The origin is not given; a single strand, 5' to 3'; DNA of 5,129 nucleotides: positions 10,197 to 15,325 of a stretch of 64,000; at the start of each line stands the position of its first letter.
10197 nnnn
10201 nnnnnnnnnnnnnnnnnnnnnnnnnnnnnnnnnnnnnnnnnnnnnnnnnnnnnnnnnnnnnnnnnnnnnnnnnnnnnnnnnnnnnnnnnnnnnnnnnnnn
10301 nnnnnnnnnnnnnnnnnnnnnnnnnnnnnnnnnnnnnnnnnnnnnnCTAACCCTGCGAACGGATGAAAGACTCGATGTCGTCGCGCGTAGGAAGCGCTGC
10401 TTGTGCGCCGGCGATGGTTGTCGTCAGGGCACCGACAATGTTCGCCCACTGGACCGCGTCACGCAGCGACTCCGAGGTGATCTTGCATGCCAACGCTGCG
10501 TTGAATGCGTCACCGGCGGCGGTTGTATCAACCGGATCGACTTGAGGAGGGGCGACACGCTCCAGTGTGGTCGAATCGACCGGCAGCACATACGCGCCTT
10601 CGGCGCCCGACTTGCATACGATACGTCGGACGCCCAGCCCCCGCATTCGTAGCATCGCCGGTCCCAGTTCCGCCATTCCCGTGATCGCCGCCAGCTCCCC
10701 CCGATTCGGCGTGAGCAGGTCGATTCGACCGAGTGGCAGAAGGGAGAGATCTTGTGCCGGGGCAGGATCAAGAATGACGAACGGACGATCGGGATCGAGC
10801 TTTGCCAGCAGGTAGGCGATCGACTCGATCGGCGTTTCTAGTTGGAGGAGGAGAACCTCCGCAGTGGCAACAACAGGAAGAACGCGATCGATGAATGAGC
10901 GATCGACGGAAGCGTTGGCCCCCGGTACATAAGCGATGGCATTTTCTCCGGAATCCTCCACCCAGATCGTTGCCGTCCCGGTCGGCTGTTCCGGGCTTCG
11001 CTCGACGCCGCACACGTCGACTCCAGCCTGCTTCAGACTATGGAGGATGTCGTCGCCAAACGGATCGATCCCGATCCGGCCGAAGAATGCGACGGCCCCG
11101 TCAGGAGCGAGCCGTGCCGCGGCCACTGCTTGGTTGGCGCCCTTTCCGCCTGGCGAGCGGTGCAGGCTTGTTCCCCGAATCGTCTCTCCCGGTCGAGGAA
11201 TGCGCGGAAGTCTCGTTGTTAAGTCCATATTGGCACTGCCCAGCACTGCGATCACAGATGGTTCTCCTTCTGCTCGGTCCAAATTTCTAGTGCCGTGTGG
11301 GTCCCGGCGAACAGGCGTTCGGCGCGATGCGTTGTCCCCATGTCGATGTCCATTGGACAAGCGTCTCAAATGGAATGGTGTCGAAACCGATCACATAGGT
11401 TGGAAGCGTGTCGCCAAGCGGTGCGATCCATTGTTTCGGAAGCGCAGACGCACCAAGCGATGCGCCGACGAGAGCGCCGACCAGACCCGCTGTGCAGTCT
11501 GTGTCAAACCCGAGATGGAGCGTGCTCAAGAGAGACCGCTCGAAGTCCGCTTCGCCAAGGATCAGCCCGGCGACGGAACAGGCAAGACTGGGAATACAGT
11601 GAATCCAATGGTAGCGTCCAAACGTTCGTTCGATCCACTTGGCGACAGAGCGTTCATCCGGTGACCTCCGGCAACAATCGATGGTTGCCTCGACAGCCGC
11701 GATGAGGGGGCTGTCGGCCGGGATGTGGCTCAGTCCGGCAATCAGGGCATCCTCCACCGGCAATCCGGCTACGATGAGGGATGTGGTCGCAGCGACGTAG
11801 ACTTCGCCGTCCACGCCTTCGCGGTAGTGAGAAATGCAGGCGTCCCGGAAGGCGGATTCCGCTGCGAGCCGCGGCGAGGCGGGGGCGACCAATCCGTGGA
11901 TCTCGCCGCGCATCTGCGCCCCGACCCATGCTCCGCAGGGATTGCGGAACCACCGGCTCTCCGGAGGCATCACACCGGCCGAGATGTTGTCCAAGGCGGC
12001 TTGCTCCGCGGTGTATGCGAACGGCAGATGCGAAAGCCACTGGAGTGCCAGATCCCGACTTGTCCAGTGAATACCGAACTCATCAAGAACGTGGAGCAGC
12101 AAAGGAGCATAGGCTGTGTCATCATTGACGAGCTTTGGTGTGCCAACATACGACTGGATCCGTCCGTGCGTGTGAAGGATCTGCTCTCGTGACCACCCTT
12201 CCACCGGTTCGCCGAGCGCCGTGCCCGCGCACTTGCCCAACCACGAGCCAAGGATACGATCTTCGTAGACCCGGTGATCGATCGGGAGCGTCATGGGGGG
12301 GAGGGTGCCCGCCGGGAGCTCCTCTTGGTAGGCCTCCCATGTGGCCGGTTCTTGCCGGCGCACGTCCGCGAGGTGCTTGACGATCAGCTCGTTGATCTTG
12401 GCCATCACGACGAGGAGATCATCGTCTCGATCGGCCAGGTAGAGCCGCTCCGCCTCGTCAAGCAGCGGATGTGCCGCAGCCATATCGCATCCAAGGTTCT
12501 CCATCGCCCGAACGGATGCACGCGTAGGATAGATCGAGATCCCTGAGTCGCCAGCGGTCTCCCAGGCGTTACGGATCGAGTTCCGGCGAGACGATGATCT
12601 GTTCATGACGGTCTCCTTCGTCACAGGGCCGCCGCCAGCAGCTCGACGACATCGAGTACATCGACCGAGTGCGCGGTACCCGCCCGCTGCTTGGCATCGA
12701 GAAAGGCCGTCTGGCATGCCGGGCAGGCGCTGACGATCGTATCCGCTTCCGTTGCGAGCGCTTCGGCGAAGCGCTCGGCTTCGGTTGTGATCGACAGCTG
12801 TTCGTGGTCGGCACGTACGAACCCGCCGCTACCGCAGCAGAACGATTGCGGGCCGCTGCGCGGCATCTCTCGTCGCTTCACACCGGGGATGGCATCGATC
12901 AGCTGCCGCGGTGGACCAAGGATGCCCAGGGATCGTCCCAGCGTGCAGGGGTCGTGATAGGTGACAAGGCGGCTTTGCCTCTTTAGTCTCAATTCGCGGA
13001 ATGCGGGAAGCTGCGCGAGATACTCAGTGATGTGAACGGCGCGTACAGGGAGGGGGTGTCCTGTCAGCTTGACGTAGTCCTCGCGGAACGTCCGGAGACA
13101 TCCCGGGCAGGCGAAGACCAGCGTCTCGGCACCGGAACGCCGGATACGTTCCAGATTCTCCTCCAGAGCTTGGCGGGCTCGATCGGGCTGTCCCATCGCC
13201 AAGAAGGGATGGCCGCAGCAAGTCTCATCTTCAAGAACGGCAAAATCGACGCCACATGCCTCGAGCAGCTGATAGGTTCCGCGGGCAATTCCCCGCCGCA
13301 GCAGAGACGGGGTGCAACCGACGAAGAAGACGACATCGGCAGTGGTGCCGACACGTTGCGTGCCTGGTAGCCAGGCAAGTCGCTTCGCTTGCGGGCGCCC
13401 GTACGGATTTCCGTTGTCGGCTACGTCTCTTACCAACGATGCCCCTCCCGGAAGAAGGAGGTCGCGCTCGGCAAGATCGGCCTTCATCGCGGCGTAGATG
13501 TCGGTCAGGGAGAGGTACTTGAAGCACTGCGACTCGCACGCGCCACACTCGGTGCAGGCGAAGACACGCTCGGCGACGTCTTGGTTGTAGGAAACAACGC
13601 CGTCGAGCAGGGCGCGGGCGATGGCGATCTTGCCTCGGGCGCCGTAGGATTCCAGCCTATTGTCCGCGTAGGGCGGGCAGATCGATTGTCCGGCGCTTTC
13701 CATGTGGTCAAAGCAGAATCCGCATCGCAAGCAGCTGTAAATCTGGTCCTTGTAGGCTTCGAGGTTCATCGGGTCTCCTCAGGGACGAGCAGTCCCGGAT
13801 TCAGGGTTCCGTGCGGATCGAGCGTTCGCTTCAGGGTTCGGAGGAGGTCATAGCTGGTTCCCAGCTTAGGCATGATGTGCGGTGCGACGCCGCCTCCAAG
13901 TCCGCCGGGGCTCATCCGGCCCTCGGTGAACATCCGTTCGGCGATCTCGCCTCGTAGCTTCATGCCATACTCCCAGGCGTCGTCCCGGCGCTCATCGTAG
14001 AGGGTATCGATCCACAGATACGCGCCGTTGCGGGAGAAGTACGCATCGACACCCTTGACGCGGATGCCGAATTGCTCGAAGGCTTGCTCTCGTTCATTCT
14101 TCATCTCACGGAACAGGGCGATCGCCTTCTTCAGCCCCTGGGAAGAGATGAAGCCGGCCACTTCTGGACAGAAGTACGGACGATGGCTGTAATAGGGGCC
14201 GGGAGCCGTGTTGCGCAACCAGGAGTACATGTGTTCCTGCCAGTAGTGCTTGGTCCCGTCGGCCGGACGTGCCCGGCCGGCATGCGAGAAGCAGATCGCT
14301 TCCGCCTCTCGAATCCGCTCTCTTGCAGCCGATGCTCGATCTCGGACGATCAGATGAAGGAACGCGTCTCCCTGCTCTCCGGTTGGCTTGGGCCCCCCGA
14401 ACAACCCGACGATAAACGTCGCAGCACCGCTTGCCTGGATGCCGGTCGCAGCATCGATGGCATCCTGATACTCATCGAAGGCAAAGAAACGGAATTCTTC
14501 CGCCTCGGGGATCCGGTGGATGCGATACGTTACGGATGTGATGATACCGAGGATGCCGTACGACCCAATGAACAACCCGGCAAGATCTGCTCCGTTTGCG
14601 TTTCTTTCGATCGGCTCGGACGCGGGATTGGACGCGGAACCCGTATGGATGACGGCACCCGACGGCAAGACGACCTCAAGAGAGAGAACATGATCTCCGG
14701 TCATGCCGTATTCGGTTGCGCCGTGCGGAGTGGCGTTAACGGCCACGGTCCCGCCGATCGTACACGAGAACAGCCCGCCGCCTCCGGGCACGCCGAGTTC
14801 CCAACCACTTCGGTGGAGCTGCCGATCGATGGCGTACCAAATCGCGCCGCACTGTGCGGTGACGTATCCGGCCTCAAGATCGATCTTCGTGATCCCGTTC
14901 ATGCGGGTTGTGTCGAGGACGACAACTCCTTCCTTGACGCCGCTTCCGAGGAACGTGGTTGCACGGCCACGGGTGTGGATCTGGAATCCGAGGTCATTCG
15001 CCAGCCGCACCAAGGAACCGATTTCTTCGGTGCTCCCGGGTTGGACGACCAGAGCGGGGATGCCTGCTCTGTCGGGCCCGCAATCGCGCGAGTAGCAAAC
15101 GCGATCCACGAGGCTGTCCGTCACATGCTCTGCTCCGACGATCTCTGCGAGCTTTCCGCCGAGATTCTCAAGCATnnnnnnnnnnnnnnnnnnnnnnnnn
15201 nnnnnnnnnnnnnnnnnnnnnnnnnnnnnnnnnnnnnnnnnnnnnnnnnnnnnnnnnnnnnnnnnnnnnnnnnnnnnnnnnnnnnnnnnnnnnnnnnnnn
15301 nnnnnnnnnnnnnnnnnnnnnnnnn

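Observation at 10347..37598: Approx. 27-kb unidirectional 25-gene array under a LacI regulator: candidate novel nucleoside / N-heterocycle catabolic super-operon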

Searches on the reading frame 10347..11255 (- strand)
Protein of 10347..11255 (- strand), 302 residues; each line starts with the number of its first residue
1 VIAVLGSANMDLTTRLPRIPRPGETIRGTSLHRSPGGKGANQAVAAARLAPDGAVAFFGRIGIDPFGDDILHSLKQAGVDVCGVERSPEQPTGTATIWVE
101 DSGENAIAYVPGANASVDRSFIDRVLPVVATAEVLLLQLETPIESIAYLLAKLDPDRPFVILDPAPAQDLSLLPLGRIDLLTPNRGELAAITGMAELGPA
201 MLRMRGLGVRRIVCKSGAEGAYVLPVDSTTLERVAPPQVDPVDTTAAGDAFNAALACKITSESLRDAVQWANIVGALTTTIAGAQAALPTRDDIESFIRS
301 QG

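Call 6: search_protein_families(library=pfam, proteins=[window:10347-11255:-], max_evalue=0.01)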
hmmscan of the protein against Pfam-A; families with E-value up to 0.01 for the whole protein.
window:10347-11255:- (302 aa): 3 families
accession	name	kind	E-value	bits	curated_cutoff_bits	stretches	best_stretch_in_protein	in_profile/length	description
PF00294.29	PfkB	-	4.6e-53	180.9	25.8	1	2-291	4-302/302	pfkB family carbohydrate kinase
PF08543.17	Phos_pyr_kin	-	1.7e-05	24.7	27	1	175-272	117-225/246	Phosphomethylpyrimidine kinase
PF25270.1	Khk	-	0.00039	20.1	35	1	200-274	269-342/365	Prokaryotic ketohexokinase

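Call 33: search_protein_families(library=ncbifam, proteins=[window:10347-11255:-], max_evalue=0.00001)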
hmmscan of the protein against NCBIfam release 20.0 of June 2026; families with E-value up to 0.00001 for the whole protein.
window:10347-11255:- (302 aa): 20 families
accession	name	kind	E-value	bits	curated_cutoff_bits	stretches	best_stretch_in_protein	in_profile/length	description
TIGR02152.1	D_ribokin_bact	equivalog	6.4e-79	265.4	299.65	1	2-295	1-297/298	ribokinase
NF008353.0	PRK11142.1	equivalog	3.4e-69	233.7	341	1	2-301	5-306/307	ribokinase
NF053626.1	RibKinHalex1628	equivalog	3.4e-27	95.7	330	1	4-299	6-292/293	ATP-dependent ribose-1-phosphate kinase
NF006957.1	PRK09434.1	equivalog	6.5e-26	91.5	450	2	179-293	181-301/302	fructokinase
NF049991.1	TagKinase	equivalog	9.2e-24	83.8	420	2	176-300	193-317/321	tagatose kinase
TIGR04382.1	myo_inos_iolC_N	equivalog_domain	9e-23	81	300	2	175-298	186-309/309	5-dehydro-2-deoxygluconokinase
NF040938.1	KDG_KDGal_kin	equivalog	1.5e-16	60.4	400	1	178-299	184-304/305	bifunctional 2-dehydro-3-deoxygluconokinase/2-dehydro-3-deoxygalactonokinase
TIGR03168.1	1-PFK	subfamily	1.7e-16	60.1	216.4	1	9-296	9-297/305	hexose kinase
NF052444.1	DhDoxglucKinKdgK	equivalog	1.2e-15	57.8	400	1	190-284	201-295/303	2-dehydro-3-deoxygluconokinase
NF007632.0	PRK10294.1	equivalog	6.4e-14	51.9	353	1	8-295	11-301/310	6-phosphofructokinase II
TIGR03828.1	pfkB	equivalog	6.4e-14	51.7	292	1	10-296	10-297/305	1-phosphofructokinase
NF047869.1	myo_kin_aldol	exception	1.3e-12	46.9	600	1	175-300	203-333/586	bifunctional 5-dehydro-2-deoxygluconokinase/5-dehydro-2-deoxyphosphogluconate aldolase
NF041134.1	R1P_kin_Thcocales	equivalog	1.9e-12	47.2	500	1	4-123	5-122/291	ADP-dependent ribose-1-phosphate kinase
NF041332.1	KDG_KDGal_kin_Halo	equivalog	1.6e-10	40.9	440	1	208-300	222-312/320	bifunctional 2-dehydro-3-deoxygluconokinase/2-dehydro-3-deoxygalactonokinase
NF041320.1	pfkB_Halo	equivalog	3.1e-10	39.9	400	1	179-285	173-283/302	1-phosphofructokinase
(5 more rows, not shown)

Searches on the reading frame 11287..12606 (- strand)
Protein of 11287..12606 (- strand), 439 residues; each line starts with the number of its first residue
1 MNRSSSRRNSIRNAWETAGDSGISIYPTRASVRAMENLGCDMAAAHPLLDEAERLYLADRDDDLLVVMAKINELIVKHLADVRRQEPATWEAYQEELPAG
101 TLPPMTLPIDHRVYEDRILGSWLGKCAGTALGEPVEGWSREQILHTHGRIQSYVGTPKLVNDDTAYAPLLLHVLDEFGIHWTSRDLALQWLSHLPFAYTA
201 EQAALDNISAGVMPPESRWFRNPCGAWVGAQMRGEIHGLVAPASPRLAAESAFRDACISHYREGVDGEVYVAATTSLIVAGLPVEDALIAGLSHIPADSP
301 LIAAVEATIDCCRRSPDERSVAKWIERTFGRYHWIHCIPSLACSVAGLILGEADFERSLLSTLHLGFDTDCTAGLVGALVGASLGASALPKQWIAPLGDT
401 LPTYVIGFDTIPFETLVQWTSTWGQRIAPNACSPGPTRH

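Call 6: search_protein_families(library=pfam, proteins=[window:11287-12606:-], max_evalue=0.01)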
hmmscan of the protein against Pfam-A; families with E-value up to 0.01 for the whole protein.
window:11287-12606:- (439 aa): 1 family
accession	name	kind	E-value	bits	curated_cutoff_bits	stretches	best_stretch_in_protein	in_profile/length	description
PF03747.19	ADP_ribosyl_GH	-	9.9e-48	163.7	26.2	1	120-391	1-286/287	ADP-ribosylglycohydrolase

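Call 23: search_solved_structures(query=window:11287-12606:-, max_evalue=0.001)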
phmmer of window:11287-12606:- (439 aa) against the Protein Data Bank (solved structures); distinct sequences matched with E-value up to 0.001: 5.
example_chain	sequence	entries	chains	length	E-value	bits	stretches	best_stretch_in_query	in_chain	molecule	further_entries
1t5j_A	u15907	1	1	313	2.1e-09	39.8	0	346-397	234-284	Hypothetical protein MJ1187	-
3g9d_A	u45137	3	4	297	5.3e-06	28.7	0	355-398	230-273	Dinitrogenase reductase activating glucohydrolase | Dinitrogenase reductase activacting glicohydrolase | ADP-ribosyl-(Dinitrogen reductase) hydrolase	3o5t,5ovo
2woc_A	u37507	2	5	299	9.5e-06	27.8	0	354-397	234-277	ADP-RIBOSYL-[DINITROGEN REDUCTASE] GLYCOHYDROLASE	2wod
2woe_A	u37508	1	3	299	9.5e-06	27.8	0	354-397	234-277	ADP-RIBOSYL-[DINITROGEN REDUCTASE] GLYCOHYDROLASE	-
2cwc_A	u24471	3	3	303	6.6e-05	25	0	350-397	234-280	ADP-ribosylglycohydrolase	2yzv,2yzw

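Call 33: search_protein_families(library=ncbifam, proteins=[window:11287-12606:-], max_evalue=0.00001)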
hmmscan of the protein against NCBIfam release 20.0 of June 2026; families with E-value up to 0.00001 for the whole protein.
window:11287-12606:- (439 aa): 1 family
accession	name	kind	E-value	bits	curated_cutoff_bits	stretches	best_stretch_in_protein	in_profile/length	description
TIGR02662.1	dinitro_DRAG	equivalog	2.6e-08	33.4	337.05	0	350-397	220-267/287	ADP-ribosyl-[dinitrogen reductase] hydrolase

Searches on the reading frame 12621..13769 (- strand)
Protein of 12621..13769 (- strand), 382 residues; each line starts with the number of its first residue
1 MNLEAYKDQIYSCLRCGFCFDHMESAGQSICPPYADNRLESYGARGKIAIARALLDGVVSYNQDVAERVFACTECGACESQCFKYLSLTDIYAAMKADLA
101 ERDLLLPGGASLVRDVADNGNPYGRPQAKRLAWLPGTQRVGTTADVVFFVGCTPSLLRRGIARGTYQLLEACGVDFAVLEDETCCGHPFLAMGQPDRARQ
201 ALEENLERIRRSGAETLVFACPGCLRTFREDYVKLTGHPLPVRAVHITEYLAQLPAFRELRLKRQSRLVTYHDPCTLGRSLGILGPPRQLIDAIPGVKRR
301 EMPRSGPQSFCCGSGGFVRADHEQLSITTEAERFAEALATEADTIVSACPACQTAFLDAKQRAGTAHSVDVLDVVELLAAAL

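Call 6: search_protein_families(library=pfam, proteins=[window:12621-13769:-], max_evalue=0.01)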
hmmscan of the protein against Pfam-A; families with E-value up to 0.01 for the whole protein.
window:12621-13769:- (382 aa): 4 families
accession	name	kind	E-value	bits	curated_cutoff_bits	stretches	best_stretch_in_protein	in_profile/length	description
PF02754.22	CCG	-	2e-31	108.3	20.6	2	269-356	1-84/85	Cysteine-rich domain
PF13183.11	Fer4_8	-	4.9e-09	37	27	1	10-83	2-65/68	4Fe-4S dicluster domain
PF13534.11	Fer4_17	-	1.1e-05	26.3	22.2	1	12-84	1-58/61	4Fe-4S dicluster domain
PF16414.11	NPC1_N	-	0.0046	17.1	27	0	167-249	38-105/244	Niemann-Pick C1 N terminus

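Call 33: search_protein_families(library=ncbifam, proteins=[window:12621-13769:-], max_evalue=0.00001)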
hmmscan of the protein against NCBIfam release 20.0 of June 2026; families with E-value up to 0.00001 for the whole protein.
window:12621-13769:- (382 aa): 11 families
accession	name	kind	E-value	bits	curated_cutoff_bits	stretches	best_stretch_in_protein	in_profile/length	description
NF004898.0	PRK06259.1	equivalog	1.1e-46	159.5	385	1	29-381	144-487/488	fumarate reductase (CoM/CoB) subunit TfrB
NF045670.1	quin_L_LdhH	equivalog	4.6e-39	134.3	800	1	142-377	465-704/706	L-lactate dehydrogenase (quinone) large subunit LdhH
NF008369.0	PRK11168.1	equivalog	4.3e-29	101.6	278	1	141-373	164-396/401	anaerobic glycerol-3-phosphate dehydrogenase subunit C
NF045663.1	diclust_near_Sec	equivalog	2.3e-24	85.5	530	1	63-372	346-632/759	pyridine nucleotide-disulfide oxidoreductase/dicluster-binding protein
NF008434.0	PRK11274.1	equivalog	7.6e-23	81.1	333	1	144-374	168-405/409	glycolate oxidase subunit GlcF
TIGR03379.1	glycerol3P_GlpC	equivalog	2.4e-17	62.8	279.9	1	143-372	161-392/397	anaerobic glycerol-3-phosphate dehydrogenase subunit GlpC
NF045796.1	DsrK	equivalog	1.9e-14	53.2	400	1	242-356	297-416/453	sulfate reduction electron transfer complex DsrMKJOP subunit DsrK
TIGR03288.1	CoB_CoM_SS_B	equivalog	1.6e-12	47.3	345.15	1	309-381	190-266/290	CoB--CoM heterodisulfide reductase subunit B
NF045711.1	sulf_resp_HmcF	equivalog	4.1e-09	35.8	750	1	240-360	305-429/457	sulfate respiration complex iron-sulfur protein HmcF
NF045724.1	ferredox_TmcB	equivalog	3.6e-08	32.4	735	1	239-359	284-407/430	electron transfer complex ferredoxin TmcB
NF041780.1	hetero_SS_HdrB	equivalog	4e-06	26.3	450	0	310-362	205-256/304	ferredoxin:CoB-CoM heterodisulfide reductase subunit HdrB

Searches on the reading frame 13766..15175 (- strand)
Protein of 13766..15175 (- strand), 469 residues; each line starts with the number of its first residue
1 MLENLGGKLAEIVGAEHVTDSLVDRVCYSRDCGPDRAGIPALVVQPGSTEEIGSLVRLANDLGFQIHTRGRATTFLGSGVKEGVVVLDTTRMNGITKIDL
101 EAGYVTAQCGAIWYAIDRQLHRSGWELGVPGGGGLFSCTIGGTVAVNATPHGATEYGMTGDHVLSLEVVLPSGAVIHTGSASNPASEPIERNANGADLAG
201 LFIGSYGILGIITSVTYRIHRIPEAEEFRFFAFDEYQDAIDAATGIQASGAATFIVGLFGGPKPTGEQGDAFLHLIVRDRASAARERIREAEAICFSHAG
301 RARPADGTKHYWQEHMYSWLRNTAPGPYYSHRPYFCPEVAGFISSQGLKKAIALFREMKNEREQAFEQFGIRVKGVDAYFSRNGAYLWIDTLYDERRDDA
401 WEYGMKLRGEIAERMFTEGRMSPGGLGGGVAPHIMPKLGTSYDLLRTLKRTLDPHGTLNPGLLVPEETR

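Call 5: search_protein_families(library=pfam, proteins=[window:13766-15175:-], max_evalue=0.01)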
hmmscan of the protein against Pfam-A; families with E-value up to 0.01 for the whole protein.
window:13766-15175:- (469 aa): 2 families
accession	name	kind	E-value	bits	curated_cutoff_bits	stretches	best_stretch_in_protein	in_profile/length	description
PF01565.28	FAD_binding_4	-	1.6e-33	115.8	26.4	1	40-179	1-139/139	FAD binding domain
PF02913.24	FAD-oxidase_C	-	0.00039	20.6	21.2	1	441-461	226-246/248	FAD linked oxidases, C-terminal domain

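Call 19: search_protein_families(library=ncbifam, proteins=[window:13766-15175:-], max_evalue=0.001)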
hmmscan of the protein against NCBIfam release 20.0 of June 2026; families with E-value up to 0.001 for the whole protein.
window:13766-15175:- (469 aa): 9 families
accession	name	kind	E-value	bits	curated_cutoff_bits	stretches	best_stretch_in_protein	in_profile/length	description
TIGR00387.1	glcD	equivalog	3.7e-36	124.9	567.9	1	43-250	1-201/413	glycolate oxidase subunit GlcD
NF008408.0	PRK11230.1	equivalog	1.8e-21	76.2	897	1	38-251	54-259/499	glycolate oxidase subunit GlcD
NF049975.1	2HglutDHaseYdiJ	equivalog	4.7e-21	74.3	1350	1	39-184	51-198/1018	D-2-hydroxyglutarate dehydrogenase YdiJ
NF008439.0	PRK11282.1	equivalog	2.8e-14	52.8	284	1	65-235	24-186/358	glycolate oxidase subunit GlcE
NF053785.1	DcplphribOxDprE1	equivalog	4e-09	36.2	500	1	38-224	13-185/449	decaprenylphosphoryl-beta-D-ribose oxidase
TIGR01679.1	bact_FAD_ox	subfamily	1.3e-06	27.6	292.25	1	39-186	11-151/419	FAD-linked oxidoreductase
TIGR01678.1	FAD_lactone_ox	subfamily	1.2e-05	24.5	396.8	1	39-219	14-178/438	sugar 1,4-lactone oxidase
TIGR01677.1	pln_FAD_oxido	subfamily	1.4e-05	23.8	383.1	1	34-221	27-213/560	FAD-dependent oxidoreductase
NF010480.0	PRK13905.1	equivalog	0.00042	19.2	259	1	41-176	35-162/303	UDP-N-acetylmuramate dehydrogenase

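Call 34: search_solved_structures(query=window:13766-15175:-, max_evalue=0.00001)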
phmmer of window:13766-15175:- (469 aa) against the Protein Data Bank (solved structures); distinct sequences matched with E-value up to 0.00001: 40.
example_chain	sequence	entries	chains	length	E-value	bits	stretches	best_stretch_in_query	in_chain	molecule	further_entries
3pm9_A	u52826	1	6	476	4.4e-29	104.6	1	8-248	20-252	Putative oxidoreductase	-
8jdc_A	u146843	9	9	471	6.3e-29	104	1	9-247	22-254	Probable D-lactate dehydrogenase, mitochondrial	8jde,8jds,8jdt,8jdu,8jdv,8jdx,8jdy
8jdb_A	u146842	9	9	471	6.6e-29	104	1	9-247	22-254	Probable D-lactate dehydrogenase, mitochondrial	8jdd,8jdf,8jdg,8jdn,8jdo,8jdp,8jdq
9qgz_A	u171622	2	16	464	8.1e-22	80.6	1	9-252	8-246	Glycolate oxidase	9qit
7qh2_C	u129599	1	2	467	7.8e-21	77.3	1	29-244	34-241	Lactate dehydrogenase (NAD(+),ferredoxin) subunit LctD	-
2uuu_A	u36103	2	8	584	2.1e-18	69.3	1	39-256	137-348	ALKYLDIHYDROXYACETONEPHOSPHATE SYNTHASE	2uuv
8s7s_A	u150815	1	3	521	1.1e-17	66.9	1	35-242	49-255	Oxidoreductase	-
6lpn_A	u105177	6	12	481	1.6e-17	66.5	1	38-236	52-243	D-2-hydroxyglutarate dehydrogenase, mitochondrial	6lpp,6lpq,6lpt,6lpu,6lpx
8s7r_A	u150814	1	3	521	5.5e-17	64.6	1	35-242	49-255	Oxidoreductase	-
8s7t_A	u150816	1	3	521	6.1e-17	64.5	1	35-242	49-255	Oxidoreductase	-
8s7w_A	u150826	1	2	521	9.5e-17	63.9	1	35-242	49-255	Oxidoreductase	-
8s7p_A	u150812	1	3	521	1e-16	63.8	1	35-242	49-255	Oxidoreductase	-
8s7q_A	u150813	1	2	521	1e-16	63.7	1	35-242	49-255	Oxidoreductase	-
8s7n_A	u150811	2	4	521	1.1e-16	63.6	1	35-242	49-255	Oxidoreductase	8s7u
8bap_A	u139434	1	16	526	3e-16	62.2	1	32-239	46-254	Probable vanillyl-alcohol oxidase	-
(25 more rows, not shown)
